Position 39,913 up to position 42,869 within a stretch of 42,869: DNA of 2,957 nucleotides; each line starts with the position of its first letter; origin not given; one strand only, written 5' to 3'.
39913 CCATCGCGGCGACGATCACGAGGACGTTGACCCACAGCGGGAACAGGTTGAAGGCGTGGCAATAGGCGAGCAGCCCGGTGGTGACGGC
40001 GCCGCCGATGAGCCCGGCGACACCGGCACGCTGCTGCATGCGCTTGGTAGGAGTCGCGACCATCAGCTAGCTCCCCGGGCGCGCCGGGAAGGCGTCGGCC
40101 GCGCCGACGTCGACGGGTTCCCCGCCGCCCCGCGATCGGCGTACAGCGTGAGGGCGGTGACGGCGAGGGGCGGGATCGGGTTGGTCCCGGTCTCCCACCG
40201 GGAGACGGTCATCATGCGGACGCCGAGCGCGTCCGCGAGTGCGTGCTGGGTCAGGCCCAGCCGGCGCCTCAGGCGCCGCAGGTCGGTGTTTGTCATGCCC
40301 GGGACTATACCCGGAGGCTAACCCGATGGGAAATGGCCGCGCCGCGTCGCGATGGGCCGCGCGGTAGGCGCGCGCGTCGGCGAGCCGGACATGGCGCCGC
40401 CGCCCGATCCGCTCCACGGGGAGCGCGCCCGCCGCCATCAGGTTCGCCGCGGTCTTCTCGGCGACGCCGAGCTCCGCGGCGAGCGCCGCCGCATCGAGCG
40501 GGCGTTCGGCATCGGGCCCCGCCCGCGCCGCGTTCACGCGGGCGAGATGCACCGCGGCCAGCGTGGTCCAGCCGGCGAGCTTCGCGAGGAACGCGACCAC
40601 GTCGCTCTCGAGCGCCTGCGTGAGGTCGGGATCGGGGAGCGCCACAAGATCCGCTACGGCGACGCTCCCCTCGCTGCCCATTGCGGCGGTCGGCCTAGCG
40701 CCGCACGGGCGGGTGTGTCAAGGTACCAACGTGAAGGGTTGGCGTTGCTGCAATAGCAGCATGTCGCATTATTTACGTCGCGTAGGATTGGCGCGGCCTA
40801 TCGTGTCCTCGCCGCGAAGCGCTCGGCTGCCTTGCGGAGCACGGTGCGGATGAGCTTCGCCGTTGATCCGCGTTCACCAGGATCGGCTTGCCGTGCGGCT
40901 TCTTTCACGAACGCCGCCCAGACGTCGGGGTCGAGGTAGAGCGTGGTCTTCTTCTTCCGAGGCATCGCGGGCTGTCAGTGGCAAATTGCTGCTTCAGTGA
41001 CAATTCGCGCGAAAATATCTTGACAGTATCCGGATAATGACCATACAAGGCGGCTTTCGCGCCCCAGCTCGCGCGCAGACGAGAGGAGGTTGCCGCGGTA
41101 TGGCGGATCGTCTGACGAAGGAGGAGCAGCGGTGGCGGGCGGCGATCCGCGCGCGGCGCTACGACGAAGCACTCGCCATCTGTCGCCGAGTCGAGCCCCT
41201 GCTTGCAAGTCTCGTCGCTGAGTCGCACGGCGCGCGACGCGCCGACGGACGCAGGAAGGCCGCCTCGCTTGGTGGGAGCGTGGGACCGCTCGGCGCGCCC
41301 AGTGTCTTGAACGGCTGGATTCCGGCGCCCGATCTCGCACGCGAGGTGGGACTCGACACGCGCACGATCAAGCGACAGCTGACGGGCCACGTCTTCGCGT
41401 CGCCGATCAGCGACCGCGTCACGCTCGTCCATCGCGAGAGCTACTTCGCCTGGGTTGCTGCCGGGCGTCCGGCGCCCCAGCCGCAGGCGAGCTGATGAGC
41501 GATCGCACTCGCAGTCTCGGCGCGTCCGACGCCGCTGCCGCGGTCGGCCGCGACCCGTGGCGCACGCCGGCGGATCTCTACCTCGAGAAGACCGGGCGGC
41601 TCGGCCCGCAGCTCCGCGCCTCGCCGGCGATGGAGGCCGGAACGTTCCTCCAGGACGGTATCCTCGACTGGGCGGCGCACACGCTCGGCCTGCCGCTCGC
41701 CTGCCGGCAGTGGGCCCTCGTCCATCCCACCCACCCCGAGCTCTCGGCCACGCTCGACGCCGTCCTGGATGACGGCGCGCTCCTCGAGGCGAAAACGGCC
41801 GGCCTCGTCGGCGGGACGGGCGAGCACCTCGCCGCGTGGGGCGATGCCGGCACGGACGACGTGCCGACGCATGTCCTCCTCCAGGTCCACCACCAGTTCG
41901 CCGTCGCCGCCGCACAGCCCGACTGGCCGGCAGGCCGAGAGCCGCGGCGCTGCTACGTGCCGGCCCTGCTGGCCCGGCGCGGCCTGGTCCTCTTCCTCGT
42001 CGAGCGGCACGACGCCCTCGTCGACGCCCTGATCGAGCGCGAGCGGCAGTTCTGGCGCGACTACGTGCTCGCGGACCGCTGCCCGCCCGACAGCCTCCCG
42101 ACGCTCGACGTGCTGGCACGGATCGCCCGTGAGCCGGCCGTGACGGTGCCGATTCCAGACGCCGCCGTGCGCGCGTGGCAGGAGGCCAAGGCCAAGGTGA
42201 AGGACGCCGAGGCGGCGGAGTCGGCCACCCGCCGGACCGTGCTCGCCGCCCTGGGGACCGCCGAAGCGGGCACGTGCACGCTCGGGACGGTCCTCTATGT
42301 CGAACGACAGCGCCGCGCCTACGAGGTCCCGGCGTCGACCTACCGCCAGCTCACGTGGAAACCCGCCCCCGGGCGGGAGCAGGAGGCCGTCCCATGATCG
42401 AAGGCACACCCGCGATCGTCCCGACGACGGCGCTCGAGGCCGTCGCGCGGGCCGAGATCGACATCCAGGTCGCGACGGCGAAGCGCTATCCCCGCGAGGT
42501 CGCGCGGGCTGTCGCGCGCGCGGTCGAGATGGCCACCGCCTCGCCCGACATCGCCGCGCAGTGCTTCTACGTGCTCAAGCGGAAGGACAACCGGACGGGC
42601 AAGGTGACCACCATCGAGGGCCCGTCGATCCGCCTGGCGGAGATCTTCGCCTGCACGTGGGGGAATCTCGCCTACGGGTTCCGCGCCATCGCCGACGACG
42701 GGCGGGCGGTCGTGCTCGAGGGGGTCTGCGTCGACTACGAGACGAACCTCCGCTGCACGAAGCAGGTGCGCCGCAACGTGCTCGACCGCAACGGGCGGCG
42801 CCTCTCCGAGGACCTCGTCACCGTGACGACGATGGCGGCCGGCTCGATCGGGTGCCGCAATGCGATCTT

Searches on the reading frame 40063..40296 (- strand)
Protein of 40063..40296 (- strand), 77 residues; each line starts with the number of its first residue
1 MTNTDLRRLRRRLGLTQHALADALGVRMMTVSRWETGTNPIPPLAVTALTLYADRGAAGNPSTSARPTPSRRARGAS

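Call 45: search_protein_families(library=phrogs, proteins=[window:40063-40296:-], max_evalue=0.001)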
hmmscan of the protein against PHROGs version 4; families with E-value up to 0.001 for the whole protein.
window:40063-40296:- (77 aa): 18 families
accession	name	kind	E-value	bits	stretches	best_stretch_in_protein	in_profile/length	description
phrog_14076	-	transcription regulation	3.4e-10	41.3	1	1-53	13-68/86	transcriptional regulator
phrog_7950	-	transcription regulation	2.1e-08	35.1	1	2-37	8-43/68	transcriptional repressor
phrog_2104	-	unknown function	1.8e-07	32.3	1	2-38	40-76/103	-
phrog_8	-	transcription regulation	8.6e-07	29.7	1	5-40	80-115/346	transcriptional regulator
phrog_2328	-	transcription regulation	1.3e-06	29.2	1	6-49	20-63/128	transcriptional repressor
phrog_4836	-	transcription regulation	2e-06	28.5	1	5-39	79-113/194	CII-like regulator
phrog_955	-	DNA, RNA and nucleotide metabolism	2.9e-06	28.1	1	6-51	29-74/142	HTH DNA binding protein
phrog_4779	-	transcription regulation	5.8e-06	27.8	1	1-40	2-41/98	transcriptional regulator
phrog_4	-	transcription regulation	1.4e-05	25.3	1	6-42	141-173/400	transcriptional repressor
phrog_2967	-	transcription regulation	1.7e-05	25.5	1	3-47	12-56/225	transcriptional regulator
phrog_3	-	transcription regulation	2.9e-05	25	1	4-45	91-129/430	transcriptional repressor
phrog_5823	-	transcription regulation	6.9e-05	23.1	1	5-45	10-50/404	transcriptional regulator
phrog_7241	-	transcription regulation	7.2e-05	23.8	1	5-38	65-98/122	transcriptional regulator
phrog_5119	-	unknown function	0.00015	22.6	1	1-51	53-104/152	-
phrog_6962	-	unknown function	0.00023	22.4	1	1-40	1-40/73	-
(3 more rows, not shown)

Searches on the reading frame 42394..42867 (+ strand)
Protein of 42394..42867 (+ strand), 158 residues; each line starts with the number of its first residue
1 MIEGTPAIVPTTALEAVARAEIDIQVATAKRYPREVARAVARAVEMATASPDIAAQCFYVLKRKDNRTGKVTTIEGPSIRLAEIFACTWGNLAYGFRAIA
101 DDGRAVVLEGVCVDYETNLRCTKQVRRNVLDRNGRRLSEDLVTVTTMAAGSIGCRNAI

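Call 45: search_protein_families(library=phrogs, proteins=[window:42394-42867:+], max_evalue=0.001)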
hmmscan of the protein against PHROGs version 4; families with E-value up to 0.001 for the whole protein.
window:42394-42867:+ (158 aa): 1 family
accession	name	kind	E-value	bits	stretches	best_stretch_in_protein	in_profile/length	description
phrog_3657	-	unknown function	8.7e-32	111.3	1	8-158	20-167/289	-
